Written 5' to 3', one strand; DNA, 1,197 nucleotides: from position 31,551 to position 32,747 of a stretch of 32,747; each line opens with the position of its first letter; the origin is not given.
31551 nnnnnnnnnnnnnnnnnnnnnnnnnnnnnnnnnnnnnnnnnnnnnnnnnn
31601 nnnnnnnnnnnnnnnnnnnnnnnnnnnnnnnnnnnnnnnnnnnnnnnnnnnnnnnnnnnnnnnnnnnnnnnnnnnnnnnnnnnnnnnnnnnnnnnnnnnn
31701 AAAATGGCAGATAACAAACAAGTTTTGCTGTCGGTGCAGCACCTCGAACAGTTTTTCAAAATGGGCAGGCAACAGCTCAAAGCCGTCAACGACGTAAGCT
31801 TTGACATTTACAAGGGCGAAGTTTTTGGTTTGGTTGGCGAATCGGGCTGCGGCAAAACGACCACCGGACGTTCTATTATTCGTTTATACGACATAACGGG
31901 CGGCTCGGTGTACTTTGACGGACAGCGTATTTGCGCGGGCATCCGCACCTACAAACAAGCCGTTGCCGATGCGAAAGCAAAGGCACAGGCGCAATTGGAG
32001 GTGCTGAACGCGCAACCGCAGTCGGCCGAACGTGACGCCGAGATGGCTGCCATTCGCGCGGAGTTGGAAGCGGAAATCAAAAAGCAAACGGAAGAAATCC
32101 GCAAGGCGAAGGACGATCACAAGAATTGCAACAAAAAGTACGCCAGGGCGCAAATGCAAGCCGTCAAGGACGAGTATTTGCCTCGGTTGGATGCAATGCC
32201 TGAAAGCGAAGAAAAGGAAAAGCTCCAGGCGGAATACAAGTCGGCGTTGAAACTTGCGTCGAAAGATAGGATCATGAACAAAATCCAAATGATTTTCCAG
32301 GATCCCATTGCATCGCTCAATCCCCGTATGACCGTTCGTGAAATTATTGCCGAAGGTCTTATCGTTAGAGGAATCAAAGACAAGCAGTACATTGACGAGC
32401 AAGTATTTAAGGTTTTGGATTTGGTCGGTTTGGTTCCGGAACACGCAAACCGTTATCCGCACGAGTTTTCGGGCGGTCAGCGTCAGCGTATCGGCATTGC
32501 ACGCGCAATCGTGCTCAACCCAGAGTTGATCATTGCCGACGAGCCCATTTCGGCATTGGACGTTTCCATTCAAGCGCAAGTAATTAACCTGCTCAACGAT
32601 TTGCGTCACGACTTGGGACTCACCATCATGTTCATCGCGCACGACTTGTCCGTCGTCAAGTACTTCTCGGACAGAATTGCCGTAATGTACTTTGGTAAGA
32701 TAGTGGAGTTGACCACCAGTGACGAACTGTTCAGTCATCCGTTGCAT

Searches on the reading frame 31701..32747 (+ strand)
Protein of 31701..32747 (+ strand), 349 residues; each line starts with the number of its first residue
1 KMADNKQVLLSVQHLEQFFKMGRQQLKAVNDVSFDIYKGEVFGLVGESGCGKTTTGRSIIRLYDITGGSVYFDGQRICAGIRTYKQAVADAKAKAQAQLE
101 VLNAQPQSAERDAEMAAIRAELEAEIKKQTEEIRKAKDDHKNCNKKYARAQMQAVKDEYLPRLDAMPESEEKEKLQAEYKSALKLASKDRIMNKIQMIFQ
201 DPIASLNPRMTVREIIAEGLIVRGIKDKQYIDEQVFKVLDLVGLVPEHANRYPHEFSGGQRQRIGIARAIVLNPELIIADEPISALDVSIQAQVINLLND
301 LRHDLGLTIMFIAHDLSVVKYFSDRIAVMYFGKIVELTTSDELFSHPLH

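Call 43: search_protein_families(library=pfam, proteins=[window:31701-32747:+], max_evalue=0.001)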
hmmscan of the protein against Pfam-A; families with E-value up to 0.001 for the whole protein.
window:31701-32747:+ (349 aa): 1 family
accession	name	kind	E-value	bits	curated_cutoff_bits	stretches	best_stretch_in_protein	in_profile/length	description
PF00005.33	ABC_tran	-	1.3e-31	110.4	25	2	182-283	48-136/137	ABC transporter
